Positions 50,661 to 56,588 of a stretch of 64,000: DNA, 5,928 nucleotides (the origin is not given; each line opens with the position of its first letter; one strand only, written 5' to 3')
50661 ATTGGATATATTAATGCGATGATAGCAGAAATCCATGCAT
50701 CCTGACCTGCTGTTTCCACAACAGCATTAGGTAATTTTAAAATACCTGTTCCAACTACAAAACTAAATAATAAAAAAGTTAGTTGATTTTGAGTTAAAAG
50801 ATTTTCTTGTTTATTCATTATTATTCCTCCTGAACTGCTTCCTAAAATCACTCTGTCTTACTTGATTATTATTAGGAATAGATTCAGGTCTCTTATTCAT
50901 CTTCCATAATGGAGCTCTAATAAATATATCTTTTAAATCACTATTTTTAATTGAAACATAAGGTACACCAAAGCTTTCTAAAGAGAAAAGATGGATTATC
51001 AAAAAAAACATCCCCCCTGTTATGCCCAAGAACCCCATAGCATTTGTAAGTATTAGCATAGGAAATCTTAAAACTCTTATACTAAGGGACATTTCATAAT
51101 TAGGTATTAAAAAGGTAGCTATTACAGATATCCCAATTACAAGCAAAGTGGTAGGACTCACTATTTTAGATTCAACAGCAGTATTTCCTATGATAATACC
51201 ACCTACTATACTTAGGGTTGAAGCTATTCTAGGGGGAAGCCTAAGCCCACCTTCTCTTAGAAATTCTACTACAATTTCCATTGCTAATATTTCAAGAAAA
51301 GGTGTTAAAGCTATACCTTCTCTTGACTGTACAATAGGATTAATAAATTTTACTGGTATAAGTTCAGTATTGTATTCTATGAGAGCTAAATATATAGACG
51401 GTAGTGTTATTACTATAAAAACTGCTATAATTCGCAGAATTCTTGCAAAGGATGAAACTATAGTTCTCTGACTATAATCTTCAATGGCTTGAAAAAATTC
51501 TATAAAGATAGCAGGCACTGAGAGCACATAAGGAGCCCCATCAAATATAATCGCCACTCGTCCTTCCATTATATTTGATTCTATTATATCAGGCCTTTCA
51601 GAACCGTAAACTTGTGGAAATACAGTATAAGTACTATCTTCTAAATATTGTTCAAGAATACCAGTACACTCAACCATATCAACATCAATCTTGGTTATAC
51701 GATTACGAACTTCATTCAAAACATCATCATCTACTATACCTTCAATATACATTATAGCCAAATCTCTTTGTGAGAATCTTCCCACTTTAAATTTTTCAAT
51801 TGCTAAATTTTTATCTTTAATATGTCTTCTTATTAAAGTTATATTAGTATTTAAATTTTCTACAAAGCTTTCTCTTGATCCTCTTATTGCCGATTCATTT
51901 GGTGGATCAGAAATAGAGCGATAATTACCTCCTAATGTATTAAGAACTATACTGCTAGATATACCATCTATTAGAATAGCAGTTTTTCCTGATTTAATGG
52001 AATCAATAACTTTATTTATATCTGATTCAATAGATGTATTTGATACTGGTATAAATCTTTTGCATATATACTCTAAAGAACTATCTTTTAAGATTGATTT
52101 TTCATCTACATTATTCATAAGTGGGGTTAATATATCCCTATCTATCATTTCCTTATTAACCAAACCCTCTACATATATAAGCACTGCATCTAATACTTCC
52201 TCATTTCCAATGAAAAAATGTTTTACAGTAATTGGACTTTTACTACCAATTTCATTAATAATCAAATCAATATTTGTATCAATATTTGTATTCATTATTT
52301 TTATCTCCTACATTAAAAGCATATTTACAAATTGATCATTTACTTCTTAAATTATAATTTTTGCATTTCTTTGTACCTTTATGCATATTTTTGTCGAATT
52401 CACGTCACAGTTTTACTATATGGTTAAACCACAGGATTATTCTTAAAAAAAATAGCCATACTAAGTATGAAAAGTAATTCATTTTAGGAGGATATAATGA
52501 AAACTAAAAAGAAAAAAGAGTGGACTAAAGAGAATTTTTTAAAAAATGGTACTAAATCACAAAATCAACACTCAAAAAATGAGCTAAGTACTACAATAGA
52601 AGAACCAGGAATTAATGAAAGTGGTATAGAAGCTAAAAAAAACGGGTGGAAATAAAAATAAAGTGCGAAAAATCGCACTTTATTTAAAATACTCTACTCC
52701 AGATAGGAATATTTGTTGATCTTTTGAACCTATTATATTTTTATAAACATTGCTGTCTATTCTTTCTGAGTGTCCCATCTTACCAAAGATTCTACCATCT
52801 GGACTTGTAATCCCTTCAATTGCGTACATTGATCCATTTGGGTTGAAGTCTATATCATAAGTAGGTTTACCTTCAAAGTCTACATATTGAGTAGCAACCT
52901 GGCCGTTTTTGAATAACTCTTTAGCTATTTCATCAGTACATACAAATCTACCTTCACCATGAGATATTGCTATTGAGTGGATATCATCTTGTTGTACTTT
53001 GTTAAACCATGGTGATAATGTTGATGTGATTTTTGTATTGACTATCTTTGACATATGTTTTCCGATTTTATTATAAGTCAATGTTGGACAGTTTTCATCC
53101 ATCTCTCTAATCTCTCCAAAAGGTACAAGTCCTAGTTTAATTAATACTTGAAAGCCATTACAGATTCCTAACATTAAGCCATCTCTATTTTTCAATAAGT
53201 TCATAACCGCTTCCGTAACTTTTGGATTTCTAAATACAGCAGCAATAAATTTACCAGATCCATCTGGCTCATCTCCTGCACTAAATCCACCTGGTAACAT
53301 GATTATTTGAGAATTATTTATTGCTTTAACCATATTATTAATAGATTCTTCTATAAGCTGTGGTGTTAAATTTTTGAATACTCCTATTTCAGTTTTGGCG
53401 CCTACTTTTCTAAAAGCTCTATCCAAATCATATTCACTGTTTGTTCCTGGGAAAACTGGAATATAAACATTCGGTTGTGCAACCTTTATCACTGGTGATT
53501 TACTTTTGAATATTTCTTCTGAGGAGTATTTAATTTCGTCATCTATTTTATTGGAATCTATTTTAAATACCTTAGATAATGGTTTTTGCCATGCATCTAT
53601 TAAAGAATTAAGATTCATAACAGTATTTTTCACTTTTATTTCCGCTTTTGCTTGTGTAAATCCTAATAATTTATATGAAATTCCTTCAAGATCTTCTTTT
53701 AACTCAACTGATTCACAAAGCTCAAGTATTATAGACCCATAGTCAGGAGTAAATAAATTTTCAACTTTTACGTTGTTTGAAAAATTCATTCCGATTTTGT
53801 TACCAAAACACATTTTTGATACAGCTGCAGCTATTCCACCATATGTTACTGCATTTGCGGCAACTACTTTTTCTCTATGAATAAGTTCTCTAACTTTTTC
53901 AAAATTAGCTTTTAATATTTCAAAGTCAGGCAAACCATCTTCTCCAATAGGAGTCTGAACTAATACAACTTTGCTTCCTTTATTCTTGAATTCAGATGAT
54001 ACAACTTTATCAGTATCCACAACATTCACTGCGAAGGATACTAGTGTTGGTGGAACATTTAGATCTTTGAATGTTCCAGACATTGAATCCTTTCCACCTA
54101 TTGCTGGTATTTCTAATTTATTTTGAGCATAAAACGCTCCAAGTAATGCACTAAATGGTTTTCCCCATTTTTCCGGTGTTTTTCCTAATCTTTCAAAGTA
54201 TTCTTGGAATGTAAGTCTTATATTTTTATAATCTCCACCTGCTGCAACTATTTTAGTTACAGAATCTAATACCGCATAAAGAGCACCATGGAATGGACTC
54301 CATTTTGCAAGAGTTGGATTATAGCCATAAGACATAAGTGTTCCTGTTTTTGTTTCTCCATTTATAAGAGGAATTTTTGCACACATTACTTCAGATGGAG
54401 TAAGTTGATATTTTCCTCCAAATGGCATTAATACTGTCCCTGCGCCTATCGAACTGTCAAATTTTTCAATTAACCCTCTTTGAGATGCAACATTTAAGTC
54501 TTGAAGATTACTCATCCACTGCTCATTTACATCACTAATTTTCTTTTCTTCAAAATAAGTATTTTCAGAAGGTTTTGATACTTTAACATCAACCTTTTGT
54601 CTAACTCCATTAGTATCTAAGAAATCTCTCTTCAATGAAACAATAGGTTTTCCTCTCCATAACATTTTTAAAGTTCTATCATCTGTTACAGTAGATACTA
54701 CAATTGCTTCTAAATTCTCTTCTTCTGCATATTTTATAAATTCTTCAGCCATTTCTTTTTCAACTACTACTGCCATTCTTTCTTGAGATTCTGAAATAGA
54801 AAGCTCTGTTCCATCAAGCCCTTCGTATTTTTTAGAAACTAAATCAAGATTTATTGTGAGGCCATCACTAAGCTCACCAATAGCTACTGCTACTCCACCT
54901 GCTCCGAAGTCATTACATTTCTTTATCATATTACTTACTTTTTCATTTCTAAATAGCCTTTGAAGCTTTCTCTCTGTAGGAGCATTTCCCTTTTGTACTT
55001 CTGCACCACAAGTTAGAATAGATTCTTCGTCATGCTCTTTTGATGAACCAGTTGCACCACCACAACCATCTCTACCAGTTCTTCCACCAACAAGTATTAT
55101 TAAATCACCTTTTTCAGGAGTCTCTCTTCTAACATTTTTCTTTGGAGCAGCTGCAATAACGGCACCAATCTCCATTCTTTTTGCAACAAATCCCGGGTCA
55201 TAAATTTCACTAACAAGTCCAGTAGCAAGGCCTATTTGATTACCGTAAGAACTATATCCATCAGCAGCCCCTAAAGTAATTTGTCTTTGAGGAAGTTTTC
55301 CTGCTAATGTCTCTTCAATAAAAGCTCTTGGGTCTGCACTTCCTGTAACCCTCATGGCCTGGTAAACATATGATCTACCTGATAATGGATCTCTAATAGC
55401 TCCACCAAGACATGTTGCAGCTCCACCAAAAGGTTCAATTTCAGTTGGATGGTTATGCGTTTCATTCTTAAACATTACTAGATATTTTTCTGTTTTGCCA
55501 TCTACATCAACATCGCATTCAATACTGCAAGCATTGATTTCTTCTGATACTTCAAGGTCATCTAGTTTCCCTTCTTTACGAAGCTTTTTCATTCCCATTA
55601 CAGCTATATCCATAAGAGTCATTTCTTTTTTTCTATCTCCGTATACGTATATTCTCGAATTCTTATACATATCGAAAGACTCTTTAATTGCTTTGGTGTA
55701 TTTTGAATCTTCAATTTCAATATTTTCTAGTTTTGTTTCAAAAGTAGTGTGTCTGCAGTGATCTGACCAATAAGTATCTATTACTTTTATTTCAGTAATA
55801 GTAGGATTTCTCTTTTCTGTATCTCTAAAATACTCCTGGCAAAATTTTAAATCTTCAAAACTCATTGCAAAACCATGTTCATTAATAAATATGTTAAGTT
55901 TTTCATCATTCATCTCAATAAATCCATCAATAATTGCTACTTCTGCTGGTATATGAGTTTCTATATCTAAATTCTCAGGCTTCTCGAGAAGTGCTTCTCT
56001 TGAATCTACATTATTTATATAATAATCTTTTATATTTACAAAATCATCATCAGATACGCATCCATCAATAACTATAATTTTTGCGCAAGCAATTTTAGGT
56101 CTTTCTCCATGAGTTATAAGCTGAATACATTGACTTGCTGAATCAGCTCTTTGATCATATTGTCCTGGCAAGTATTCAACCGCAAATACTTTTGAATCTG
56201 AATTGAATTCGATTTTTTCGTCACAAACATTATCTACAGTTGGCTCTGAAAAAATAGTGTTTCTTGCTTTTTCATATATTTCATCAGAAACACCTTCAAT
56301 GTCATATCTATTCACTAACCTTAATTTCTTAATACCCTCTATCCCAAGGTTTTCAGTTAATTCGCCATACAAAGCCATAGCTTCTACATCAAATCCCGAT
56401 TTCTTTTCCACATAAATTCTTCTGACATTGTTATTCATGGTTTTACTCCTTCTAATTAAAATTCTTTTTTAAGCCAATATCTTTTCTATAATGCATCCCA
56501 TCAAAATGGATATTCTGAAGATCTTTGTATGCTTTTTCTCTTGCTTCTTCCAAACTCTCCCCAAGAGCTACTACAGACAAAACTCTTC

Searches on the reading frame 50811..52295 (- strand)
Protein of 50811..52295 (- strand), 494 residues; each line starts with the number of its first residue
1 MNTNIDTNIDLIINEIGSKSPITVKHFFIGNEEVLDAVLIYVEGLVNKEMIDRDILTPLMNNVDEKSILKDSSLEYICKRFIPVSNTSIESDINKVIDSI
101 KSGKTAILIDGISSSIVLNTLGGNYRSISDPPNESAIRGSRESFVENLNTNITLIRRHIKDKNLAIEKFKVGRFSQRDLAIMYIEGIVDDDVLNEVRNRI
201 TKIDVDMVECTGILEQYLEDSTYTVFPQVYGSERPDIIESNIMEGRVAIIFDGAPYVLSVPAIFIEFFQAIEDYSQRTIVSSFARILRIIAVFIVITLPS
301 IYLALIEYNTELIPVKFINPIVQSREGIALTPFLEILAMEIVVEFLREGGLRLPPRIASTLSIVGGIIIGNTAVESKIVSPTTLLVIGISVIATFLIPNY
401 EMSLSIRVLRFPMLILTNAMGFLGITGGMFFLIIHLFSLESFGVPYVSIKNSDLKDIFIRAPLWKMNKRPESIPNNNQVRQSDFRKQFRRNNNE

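Call 53: search_protein_families(library=pfam, proteins=[window:50811-52295:-], max_evalue=1e-8)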
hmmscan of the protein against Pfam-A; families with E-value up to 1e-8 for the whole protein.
window:50811-52295:- (494 aa): 1 family
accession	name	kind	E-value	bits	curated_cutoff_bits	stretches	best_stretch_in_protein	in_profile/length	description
PF03323.18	GerA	-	1e-161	539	27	1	14-471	5-465/466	Bacillus/Clostridium GerA spore germination protein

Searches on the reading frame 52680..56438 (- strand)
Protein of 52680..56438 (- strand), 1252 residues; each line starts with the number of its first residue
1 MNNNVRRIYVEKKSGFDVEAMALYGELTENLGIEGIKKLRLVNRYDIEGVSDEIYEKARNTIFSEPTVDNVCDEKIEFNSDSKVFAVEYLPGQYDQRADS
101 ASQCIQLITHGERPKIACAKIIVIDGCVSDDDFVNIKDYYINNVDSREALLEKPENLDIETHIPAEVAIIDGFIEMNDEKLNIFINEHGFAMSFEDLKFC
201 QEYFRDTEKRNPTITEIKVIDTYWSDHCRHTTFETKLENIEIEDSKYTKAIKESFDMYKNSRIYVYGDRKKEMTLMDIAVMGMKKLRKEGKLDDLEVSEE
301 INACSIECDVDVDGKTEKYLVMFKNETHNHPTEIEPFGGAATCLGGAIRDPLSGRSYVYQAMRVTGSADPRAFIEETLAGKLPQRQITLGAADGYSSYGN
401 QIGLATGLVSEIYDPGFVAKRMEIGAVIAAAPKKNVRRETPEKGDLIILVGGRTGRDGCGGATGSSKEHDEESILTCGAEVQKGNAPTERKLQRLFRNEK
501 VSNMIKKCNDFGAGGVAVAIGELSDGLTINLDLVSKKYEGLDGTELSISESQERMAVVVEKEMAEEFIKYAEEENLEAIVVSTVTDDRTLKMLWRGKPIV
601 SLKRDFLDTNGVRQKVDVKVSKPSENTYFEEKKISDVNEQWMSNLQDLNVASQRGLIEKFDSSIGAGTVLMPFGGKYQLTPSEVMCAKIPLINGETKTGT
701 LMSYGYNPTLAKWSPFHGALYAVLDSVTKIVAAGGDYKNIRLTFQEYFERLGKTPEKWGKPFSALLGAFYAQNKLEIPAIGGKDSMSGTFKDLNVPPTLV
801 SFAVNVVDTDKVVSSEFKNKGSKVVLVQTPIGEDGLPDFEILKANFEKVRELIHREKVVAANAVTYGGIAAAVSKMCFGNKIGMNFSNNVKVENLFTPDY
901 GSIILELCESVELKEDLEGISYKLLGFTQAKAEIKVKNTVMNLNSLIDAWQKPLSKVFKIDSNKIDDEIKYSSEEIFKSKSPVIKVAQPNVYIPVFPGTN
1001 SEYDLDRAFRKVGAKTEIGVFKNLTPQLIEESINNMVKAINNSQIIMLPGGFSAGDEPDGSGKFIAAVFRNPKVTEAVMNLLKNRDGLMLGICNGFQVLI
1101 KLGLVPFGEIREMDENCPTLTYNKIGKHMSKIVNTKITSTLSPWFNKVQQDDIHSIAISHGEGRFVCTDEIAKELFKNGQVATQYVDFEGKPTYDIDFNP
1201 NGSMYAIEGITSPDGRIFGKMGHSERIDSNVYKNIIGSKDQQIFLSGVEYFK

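Call 53: search_protein_families(library=pfam, proteins=[window:52680-56438:-], max_evalue=1e-8)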
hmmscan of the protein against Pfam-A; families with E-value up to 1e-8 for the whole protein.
window:52680-56438:- (1252 aa): 3 families
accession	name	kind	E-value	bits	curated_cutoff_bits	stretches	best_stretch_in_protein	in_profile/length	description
PF13507.12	GATase_5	-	1.4e-82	277.1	27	1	988-1251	1-260/260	CobB/CobQ-like glutamine amidotransferase domain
PF02769.27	AIRS_C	-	1.5e-31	110.1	23.1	1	443-592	2-153/156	AIR synthase related protein, C-terminal domain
PF18072.6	FGAR-AT_linker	-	1e-09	39.2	26.6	1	187-230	7-49/50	Formylglycinamide ribonucleotide amidotransferase linker domain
